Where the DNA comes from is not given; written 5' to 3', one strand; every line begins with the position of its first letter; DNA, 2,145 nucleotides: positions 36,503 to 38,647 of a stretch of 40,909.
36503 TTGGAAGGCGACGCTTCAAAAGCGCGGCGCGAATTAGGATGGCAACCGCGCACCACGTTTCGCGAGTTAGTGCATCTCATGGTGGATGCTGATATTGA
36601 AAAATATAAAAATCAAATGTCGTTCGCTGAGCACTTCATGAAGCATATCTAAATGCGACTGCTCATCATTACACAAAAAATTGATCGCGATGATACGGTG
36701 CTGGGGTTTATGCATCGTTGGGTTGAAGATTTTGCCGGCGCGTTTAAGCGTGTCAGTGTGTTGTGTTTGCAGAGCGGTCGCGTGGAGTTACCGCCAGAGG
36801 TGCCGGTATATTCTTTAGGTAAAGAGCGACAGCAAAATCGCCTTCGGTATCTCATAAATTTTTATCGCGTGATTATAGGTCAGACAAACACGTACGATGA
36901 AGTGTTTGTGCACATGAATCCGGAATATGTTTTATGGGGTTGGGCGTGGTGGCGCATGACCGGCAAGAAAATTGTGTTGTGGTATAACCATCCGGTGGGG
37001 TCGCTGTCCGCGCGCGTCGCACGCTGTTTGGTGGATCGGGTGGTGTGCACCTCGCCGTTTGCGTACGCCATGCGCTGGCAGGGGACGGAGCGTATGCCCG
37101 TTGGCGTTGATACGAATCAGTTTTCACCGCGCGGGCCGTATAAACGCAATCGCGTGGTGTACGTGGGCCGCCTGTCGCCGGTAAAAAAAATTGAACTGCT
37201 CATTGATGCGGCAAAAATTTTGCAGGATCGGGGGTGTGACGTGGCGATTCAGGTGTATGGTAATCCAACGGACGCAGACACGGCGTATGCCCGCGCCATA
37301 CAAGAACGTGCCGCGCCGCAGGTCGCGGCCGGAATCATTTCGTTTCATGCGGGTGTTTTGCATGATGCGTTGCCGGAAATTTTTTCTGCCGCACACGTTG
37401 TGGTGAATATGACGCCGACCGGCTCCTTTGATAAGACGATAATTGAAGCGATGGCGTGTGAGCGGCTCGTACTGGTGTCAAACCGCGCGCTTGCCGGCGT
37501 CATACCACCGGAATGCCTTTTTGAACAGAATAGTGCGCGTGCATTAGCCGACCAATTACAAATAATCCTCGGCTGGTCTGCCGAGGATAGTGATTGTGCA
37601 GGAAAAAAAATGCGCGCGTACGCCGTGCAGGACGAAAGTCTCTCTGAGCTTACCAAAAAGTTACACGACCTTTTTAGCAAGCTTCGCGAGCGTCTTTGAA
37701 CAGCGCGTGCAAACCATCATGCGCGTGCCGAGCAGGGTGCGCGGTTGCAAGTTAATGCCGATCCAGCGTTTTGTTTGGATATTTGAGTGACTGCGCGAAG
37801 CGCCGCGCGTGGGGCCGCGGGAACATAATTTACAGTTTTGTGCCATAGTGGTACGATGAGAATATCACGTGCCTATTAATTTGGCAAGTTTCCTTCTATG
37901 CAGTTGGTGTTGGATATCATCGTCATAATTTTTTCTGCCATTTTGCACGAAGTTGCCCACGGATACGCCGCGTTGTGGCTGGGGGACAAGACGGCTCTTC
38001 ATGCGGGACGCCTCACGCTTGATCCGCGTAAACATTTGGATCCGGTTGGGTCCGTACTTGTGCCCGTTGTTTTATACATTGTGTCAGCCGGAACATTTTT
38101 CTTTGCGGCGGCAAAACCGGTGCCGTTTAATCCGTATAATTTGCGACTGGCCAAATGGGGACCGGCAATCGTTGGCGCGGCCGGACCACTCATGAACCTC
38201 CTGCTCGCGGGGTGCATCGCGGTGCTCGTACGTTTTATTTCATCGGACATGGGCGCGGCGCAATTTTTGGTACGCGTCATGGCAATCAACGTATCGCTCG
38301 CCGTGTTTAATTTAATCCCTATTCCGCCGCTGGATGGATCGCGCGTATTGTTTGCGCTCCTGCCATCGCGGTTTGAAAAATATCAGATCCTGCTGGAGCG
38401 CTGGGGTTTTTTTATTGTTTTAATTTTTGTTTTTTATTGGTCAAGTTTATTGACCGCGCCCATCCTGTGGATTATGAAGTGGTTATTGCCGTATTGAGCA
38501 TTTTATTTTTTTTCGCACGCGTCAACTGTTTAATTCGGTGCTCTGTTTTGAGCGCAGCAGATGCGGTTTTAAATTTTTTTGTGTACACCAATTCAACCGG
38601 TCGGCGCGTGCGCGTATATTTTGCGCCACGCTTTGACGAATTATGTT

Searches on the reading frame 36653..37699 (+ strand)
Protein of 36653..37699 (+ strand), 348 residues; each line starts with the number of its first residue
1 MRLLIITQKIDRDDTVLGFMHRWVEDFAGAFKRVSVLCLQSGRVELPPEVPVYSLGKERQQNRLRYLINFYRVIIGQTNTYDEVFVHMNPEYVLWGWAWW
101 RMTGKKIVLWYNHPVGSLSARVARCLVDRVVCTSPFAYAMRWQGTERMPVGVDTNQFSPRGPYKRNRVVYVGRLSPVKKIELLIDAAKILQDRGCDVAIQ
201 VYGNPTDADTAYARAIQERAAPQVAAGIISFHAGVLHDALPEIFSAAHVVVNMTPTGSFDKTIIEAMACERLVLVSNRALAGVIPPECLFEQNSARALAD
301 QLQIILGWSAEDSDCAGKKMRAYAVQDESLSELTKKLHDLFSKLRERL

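Call 59: search_protein_families(library=pfam, proteins=[window:36653-37699:+], max_evalue=0.00001)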
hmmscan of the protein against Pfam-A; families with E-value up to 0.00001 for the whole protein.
window:36653-37699:+ (348 aa): 2 families
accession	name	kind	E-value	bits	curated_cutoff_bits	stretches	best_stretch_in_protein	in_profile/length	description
PF13692.12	Glyco_trans_1_4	-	1.2e-15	58.5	27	1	166-305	2-139/142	Glycosyl transferases group 1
PF00534.26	Glycos_transf_1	-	1.1e-11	45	26.4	1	158-305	8-155/172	Glycosyl transferases group 1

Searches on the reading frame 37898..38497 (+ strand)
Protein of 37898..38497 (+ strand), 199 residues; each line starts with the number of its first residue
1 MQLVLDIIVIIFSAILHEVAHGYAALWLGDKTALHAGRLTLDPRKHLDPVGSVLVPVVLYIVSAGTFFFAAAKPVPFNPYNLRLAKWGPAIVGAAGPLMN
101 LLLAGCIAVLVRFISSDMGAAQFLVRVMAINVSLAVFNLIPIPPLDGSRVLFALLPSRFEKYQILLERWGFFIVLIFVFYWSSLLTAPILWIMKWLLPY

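Call 59: search_protein_families(library=pfam, proteins=[window:37898-38497:+], max_evalue=0.00001)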
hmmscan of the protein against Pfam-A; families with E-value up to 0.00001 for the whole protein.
window:37898-38497:+ (199 aa): 1 family
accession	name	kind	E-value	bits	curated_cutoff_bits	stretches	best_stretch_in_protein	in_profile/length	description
PF02163.28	Peptidase_M50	-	9.3e-14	51.7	27.2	1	117-176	156-220/221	Peptidase family M50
